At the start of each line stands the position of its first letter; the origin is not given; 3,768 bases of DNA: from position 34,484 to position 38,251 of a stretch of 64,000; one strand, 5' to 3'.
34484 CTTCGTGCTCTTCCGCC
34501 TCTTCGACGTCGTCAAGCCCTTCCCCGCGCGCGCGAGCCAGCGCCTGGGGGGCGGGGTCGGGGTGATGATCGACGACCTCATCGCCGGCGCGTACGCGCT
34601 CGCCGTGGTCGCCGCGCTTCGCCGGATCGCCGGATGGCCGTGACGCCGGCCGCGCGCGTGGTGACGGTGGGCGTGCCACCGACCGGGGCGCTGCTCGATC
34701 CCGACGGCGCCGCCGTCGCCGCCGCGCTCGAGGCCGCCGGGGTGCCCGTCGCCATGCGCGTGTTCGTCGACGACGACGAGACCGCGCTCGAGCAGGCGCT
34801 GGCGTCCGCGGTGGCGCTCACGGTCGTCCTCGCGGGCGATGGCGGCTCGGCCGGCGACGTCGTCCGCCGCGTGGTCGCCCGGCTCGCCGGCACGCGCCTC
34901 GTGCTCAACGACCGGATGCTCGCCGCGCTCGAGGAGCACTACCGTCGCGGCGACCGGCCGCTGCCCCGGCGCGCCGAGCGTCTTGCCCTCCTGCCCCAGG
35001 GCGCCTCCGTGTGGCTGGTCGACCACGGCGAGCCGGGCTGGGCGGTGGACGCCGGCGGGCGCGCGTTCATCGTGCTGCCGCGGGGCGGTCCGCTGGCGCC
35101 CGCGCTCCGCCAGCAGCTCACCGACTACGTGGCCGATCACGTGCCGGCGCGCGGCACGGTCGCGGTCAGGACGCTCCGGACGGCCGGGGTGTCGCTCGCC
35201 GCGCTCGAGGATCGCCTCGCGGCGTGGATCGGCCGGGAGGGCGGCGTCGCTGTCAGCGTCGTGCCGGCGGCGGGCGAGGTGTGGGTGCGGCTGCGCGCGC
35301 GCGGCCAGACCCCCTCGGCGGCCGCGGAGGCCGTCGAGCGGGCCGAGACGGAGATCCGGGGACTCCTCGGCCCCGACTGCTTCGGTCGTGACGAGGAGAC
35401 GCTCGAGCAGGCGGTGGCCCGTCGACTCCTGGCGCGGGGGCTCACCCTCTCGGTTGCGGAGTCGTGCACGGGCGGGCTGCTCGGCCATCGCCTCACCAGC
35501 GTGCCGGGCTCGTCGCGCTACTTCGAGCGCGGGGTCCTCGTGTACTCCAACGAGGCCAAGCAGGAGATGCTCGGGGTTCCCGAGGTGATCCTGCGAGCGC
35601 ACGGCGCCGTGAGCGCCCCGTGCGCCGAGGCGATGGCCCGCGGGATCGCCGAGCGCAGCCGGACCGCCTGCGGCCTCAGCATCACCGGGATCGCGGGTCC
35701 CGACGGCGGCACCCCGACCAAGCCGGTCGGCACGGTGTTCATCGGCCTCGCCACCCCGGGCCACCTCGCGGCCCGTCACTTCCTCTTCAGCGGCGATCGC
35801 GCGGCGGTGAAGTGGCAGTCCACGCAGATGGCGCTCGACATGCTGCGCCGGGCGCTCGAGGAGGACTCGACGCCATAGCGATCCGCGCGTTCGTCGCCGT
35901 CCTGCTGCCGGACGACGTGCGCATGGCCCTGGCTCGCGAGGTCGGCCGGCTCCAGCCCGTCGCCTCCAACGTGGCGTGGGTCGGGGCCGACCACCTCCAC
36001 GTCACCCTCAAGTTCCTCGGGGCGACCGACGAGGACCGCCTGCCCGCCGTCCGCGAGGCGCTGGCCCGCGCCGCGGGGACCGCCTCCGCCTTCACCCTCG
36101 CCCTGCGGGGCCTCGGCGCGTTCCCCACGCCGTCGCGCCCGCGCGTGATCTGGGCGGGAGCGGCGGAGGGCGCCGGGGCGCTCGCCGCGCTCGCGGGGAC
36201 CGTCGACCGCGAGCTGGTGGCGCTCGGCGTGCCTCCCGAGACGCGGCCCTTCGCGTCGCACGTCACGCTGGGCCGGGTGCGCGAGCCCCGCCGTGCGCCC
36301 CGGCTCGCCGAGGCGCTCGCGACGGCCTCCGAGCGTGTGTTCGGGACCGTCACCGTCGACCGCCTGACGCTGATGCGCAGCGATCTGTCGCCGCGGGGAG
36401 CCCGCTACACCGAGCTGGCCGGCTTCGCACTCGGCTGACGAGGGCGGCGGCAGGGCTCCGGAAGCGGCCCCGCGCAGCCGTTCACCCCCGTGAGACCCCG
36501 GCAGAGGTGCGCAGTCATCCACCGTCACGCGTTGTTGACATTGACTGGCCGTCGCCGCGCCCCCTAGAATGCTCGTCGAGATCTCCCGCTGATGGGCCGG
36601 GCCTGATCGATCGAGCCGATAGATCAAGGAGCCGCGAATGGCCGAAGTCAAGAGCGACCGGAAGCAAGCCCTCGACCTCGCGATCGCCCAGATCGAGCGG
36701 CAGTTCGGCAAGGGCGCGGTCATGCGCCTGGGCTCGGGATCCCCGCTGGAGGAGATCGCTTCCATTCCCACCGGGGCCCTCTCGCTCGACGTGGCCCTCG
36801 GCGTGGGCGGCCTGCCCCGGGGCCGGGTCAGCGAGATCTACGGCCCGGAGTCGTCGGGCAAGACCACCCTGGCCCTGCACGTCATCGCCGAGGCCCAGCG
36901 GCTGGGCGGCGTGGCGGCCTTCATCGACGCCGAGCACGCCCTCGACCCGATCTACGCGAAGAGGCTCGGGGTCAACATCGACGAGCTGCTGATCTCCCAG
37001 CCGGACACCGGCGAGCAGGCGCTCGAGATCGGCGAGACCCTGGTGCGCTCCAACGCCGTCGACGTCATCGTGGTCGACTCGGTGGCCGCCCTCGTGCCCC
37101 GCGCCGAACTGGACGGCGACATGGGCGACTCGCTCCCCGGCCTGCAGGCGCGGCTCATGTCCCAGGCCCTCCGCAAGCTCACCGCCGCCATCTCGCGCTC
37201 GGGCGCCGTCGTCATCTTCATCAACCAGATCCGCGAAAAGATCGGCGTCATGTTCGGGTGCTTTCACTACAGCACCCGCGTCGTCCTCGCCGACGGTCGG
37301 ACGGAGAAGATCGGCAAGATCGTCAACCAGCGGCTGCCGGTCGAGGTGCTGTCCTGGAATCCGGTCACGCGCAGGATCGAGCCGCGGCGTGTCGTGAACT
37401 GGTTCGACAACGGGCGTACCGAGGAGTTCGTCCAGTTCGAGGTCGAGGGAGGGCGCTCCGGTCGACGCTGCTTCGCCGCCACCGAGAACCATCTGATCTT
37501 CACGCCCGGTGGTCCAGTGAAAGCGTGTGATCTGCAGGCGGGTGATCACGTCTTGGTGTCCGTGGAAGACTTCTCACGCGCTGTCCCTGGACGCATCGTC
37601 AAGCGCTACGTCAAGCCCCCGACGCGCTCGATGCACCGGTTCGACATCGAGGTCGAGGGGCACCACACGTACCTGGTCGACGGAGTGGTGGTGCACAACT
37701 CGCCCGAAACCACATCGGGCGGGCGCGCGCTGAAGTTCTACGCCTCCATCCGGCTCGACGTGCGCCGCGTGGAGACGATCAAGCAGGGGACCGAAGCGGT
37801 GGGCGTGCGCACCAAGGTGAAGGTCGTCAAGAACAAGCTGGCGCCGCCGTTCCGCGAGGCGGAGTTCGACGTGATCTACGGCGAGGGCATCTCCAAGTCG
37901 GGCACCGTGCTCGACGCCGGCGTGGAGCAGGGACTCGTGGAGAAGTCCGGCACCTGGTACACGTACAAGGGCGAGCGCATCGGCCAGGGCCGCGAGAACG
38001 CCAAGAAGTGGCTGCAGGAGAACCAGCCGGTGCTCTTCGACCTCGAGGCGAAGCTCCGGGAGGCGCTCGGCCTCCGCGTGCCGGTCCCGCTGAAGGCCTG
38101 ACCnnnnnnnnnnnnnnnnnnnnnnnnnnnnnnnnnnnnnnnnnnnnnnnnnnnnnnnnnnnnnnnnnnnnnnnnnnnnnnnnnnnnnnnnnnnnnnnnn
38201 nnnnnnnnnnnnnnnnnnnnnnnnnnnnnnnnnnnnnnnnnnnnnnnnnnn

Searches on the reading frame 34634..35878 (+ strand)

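Call 79: search_protein_families(library=pfam, proteins=[window:34634-35878:+], max_evalue=0.0001)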
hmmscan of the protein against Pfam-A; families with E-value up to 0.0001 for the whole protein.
window:34634-35878:+ (414 aa): 3 families
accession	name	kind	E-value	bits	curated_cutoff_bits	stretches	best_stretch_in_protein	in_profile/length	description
PF02464.23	CinA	-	2e-59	200.1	23.5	1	255-408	2-155/155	Competence-damaged protein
PF18146.6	CinA_KH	-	3.1e-12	46.9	27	1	179-251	2-73/73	Damage-inducible protein CinA KH domain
PF00994.29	MoCF_biosynth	-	2.3e-09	37.5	26.6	1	17-127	11-109/144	Probable molybdopterin binding domain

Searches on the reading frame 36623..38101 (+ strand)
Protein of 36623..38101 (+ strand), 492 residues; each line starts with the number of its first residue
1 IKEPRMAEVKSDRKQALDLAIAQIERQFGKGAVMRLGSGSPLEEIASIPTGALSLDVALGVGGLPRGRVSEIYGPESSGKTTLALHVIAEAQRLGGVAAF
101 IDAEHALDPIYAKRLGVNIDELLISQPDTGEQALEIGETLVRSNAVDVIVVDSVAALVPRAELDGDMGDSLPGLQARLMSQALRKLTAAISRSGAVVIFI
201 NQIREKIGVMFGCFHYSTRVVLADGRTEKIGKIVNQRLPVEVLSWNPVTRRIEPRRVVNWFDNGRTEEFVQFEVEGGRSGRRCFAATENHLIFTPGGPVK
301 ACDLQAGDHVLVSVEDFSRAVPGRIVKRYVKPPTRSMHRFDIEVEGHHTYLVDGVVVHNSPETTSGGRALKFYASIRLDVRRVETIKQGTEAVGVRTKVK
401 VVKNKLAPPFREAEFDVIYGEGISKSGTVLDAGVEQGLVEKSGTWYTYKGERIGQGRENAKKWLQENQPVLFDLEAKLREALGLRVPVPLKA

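Call 34: search_protein_families(library=pfam, proteins=[window:36623-38101:+])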
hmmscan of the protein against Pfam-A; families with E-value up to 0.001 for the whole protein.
window:36623-38101:+ (492 aa): 9 families
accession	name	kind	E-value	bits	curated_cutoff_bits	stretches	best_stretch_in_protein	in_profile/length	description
PF00154.27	RecA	-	5.4e-132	439.5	27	2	15-213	1-198/262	recA bacterial DNA recombination protein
PF21096.2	RecA_C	-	1.5e-22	79.9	27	1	427-482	1-56/57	RecA C-terminal domain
PF06745.19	ATPase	-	7.1e-07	29.3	26.6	1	48-204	1-165/231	KaiC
PF07591.16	PT-HINT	-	2.9e-06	28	27.7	1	241-359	19-136/137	Pretoxin HINT domain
PF08423.17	Rad51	-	1.2e-05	25.1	22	1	44-208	4-180/244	Rad51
PF01637.24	ATPase_2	-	7.9e-05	23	33.2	1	71-200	24-116/225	ATPase domain predominantly from Archaea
PF13479.12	AAA_24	-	0.00012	22.4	27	1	72-158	7-77/195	AAA domain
PF14890.11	Intein_splicing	-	0.00017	21.9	35.8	0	221-359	2-155/155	Intein splicing domain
PF13481.12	AAA_25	-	0.0008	19.5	27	0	62-90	28-56/195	AAA domain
